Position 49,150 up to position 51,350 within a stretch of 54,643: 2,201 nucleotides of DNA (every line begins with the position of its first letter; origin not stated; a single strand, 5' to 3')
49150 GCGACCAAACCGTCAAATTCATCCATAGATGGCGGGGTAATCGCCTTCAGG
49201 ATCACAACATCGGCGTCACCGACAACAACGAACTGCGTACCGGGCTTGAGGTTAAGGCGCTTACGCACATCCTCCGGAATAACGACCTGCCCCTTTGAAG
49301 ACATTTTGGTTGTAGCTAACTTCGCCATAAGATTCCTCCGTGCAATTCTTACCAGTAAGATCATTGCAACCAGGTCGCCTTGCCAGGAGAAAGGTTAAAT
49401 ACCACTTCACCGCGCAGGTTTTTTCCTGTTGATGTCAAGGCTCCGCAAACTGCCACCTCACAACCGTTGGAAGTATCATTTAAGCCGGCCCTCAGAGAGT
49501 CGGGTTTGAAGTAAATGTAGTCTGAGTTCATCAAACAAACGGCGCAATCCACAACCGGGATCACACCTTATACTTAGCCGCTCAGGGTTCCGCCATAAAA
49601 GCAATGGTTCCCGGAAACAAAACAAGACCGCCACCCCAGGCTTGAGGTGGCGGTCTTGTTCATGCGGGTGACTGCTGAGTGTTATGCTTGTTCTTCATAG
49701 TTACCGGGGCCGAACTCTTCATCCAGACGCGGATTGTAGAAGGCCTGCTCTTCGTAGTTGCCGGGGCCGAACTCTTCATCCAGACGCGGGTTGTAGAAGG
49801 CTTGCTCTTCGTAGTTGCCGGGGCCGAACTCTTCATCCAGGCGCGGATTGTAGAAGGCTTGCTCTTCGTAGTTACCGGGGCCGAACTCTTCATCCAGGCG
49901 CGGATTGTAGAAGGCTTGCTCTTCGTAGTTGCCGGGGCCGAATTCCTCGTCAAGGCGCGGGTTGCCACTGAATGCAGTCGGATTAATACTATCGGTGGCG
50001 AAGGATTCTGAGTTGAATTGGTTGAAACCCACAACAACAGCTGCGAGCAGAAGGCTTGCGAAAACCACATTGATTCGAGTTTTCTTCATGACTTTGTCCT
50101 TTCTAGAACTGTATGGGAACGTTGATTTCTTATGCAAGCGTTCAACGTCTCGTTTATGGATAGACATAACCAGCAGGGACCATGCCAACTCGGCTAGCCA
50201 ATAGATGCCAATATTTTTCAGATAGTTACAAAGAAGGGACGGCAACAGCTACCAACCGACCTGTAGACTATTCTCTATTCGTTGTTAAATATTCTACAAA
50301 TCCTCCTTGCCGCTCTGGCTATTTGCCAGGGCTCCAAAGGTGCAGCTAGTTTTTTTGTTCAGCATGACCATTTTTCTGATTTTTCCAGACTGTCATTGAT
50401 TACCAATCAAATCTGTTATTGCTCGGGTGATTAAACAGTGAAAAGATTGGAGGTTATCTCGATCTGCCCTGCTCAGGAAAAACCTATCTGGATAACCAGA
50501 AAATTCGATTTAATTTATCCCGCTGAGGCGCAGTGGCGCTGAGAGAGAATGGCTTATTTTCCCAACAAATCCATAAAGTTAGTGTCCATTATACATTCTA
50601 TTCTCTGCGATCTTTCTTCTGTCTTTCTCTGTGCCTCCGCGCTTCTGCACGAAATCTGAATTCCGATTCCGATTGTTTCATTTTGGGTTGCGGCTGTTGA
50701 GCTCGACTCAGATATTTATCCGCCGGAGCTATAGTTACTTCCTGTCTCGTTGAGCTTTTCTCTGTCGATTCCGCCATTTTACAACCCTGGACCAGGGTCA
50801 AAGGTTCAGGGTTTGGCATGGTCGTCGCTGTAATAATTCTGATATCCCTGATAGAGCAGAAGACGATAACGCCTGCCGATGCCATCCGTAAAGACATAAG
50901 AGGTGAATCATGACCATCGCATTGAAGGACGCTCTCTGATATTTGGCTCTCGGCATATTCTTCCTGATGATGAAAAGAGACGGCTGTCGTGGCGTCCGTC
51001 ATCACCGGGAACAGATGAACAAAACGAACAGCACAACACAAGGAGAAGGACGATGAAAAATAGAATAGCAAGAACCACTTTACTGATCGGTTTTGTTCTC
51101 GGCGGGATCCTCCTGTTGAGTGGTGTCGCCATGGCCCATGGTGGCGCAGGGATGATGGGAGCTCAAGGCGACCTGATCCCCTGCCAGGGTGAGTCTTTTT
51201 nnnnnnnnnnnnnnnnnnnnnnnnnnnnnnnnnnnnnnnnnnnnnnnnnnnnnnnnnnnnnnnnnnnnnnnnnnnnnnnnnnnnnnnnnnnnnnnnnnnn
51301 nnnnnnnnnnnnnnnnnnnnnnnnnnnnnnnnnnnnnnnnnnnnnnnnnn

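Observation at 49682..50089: Secreted protein made of five identical 20-aa units whose DNA copies differ only synonymously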

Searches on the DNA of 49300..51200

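Call 64: search_rna_families(source=window, start=49300, end=51200, threshold=evalue, max_evalue=1)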
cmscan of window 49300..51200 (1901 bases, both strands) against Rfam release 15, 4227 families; matches with E-value up to 1: 1.
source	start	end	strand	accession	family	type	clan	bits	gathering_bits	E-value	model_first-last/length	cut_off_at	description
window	49609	49668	-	RF03579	mir-2058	Gene; miRNA;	-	23.3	90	0.22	1-72/72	no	mir-2058 microRNA precursor family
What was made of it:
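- Tried and rejected: The Rfam scan of 49300-51200 gave only a chance miRNA hit, E = 0.22 (call 64).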

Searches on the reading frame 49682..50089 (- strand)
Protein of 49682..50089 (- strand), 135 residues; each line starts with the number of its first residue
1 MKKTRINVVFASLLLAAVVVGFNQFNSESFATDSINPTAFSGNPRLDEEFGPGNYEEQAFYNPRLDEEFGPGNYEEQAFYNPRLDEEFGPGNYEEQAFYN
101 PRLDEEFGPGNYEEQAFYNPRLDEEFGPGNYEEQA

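Call 6: search_protein_families(library=pfam, proteins=[window:49682-50089:-], max_evalue=10)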
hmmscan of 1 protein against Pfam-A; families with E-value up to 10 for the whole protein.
window:49682-50089:- (135 aa): 3 families
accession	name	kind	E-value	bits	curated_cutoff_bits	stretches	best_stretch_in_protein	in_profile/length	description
PF12067.13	Sox17_18_mid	-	0.062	13.7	25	0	56-74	30-48/50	Sox 17/18 central domain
PF05901.16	Excalibur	-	0.12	13.2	22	0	56-66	17-27/36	Excalibur calcium-binding domain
PF08211.18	dCMP_cyt_deam_2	-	4.9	7.8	25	0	51-65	76-90/130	Cytidine and deoxycytidylate deaminase zinc-binding region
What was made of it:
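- On SilE / PcoE metal sponge: No Pfam hit (call 6).
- On EF-hand / Excalibur calcium-binding motifs: The Excalibur hit has E = 0.12 and 13.2 bits against a cutoff of 22 (call 6).
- Closest known: ZraP with ZraSR. Different: No sequence or fold relationship: no LTXXQ motif and no Pfam Metal_resist/CpxP hit (call 6).
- Closest known: EF-hand-like / Excalibur / lanmodulin-type acidic cation-binding loops. Different: The Pfam Excalibur hit has E = 0.12 and 13 bits against a cutoff of 22, so it is not significant (call 6).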

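Call 7: search_protein_families(library=ncbifam, proteins=[window:49682-50089:-], max_evalue=10)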
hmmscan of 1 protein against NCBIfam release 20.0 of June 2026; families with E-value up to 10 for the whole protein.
window:49682-50089:- (135 aa): 0 families
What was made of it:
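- Tried and rejected: Pfam and NCBIfam scans of the window protein gave nothing significant: Sox17_18_mid E = 0.062 and Excalibur E = 0.12, both below cutoff (calls 6, 7).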

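Call 8: find_homologous_proteins(query=window:49682-50086:-, max_evalue=0.01)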
Query window:49682-50086:-: 6833 candidates shared short words with the query, none scored E <= 0.01.
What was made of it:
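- Tried and rejected: The first word-indexed homology search, whose query accidentally lacked the initial Met, found nothing (call 8).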

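Call 11: find_related_loci(query=window:49682-50086:-, collection=genome_contigs, flank=8000)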
Query window:49682-50086:- (134 aa) in genome_contigs; peptide patterns used: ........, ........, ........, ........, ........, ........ (x = any residue, [..] = any of these).
54 stretches matched a pattern, but none encodes a relative of the query by tblastn (E <= 1e-3).

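Call 13: find_encoding_contigs(protein=window:49682-50086:-, flank=10000, max_places=10)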
Protein window:49682-50086:- (134 aa): no gene with exactly this product is on record in the collection.
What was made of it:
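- Tried and rejected: An exact look-up with the wrong coordinates failed (call 13).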

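Call 15: find_encoding_contigs(protein=window:49685-50089:-, flank=10000, max_places=10)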
Protein window:49685-50089:- (135 aa): 1 contig read that carries it; 1 place shown.
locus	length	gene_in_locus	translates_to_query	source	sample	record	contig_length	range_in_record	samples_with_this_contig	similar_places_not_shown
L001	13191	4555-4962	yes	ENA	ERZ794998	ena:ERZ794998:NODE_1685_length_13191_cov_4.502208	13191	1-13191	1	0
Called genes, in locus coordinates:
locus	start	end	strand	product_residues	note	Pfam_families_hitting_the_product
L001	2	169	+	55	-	?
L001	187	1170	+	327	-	PF00389:2-Hacid_dh, PF02826:2-Hacid_dh_C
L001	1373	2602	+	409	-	PF05977:MFS_3, PF07690:MFS_1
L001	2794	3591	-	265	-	PF13801:Metal_resist (weak)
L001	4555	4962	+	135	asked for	-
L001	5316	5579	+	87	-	PF04014:MazE_antitoxin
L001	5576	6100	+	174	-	PF13470:PIN_3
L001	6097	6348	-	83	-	-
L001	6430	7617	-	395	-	PF00465:Fe-ADH, PF13685:Fe-ADH_2, PF25137:ADH_Fe_C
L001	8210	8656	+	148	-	-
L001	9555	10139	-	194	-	-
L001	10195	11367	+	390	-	PF00493:MCM (faint), PF07728:AAA_5 (weak), PF01078:Mg_chelatase, PF17863:AAA_lid_2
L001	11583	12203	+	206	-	PF00092:VWA, PF13519:VWA_2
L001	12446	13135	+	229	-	PF08901:DUF1847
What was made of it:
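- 49682..50089 (-): CDS of the 135-aa repeat protein (stop codon included). The identical gene is called on ENA metagenome contig L001 (call 15).
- The gene is called on an independent metagenome contig (call 15).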

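Call 18: search_protein_representatives(protein=window:49682-50086:-)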
Query: 134 residues. Proteins with E-value up to 0.001 (for the whole library): 13; up to 1e-10: 3; up to 1e-30: 0. The best 13 are listed.
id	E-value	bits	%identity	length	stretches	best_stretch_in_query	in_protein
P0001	8.3e-22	93.8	38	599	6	56-120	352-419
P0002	5.4e-20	87.9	37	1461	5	22-129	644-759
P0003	2.9e-11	59.6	23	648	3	28-129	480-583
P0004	3.3e-07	46.5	38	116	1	6-108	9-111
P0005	1.1e-06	44.8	45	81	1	1-77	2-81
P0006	1.6e-06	44.3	45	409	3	43-132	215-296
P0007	3.5e-05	40.0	20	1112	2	33-127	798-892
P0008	5.4e-05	39.3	32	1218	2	56-123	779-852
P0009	9.3e-05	38.6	35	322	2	56-121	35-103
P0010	1.1e-04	38.3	50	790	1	37-132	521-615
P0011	2.8e-04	37.0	24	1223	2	19-124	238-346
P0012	6.3e-04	35.9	18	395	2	21-131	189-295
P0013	9.0e-04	35.4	29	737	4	42-123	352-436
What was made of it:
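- The exhaustive phmmer search gave P0004 and P0005 (call 18).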

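Call 20: list_cluster_members(proteins=[window:49685-50089:-, P0004, P0005])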
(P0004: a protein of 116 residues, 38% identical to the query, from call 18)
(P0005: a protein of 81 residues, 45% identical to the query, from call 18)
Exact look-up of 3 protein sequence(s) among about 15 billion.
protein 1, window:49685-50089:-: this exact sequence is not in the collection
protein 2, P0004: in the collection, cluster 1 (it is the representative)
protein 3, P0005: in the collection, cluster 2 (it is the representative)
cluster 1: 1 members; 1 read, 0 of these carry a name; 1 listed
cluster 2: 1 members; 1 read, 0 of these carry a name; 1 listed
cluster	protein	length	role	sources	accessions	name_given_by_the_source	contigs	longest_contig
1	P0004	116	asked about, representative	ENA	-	-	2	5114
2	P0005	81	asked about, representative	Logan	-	-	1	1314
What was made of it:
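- The exact protein is absent from the 15-billion-sequence protein collection (call 20).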

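Call 22: find_encoding_contigs(protein=P0004, flank=10000)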
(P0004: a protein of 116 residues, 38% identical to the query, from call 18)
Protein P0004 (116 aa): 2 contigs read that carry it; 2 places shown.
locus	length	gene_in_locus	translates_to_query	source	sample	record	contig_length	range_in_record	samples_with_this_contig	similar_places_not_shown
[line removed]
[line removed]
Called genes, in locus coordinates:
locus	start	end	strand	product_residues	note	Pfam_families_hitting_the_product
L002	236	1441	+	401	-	-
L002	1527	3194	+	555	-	PF13517:FG-GAP_3 (weak)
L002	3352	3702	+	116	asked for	-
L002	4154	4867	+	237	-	-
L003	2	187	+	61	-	?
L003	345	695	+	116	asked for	-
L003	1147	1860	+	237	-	-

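Call 23: find_encoding_contigs(protein=P0005, flank=10000)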
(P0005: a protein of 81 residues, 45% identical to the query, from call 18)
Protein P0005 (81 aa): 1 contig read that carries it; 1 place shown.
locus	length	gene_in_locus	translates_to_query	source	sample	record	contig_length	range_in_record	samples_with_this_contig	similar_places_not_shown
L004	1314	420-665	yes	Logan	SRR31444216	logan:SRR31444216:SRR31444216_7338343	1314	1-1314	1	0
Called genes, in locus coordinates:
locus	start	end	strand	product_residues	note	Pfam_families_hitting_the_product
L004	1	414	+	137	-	?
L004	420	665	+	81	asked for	-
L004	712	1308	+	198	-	PF04264:YceI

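Call 50: find_related_loci(query=window:49685-50089:-, collection=metagenome_contigs, flank=10000)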
Query window:49685-50089:- (135 aa) in metagenome_contigs; peptide patterns used: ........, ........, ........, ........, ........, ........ (x = any residue, [..] = any of these).
76 stretches matched a pattern, but none encodes a relative of the query by tblastn (E <= 1e-3).
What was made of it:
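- Tried and rejected: Scans with the window protein alone found no relative in the GTDB species genomes (call 11) or the JGI metagenomes (call 50).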

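Call 60: predict_structure(alignment_id=A4)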
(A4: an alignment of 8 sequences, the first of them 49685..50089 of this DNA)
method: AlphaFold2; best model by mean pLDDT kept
length: 135 residues; sequences in the alignment: 8
mean_pLDDT: 61.1   pTM: 0.31
mean pLDDT of the five models: 61.1, 49.1, 48.2, 47.4, 40.9
residues with pLDDT >= 90: 0; 70-90: 16; 50-70: 101; < 50: 18
segments of 3 or more residues with pLDDT < 50: 1-3, 27-34, 36-40
pLDDT, mean of each block of 10 residues (from residue 1): 52 57 48 44 60 63 64 68 70 69 70 68 63 55
secondary structure, 60 per line:
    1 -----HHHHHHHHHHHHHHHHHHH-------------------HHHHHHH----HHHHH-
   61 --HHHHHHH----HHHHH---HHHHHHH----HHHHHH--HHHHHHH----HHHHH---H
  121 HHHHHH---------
elements in order: H6-24 H44-50 H55-59 H63-69 H74-78 H82-88 H93-98 H101-107 H112-116 H120-126
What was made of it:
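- There is no LTXXQ motif or helical-hairpin fold (calls 6, 60).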
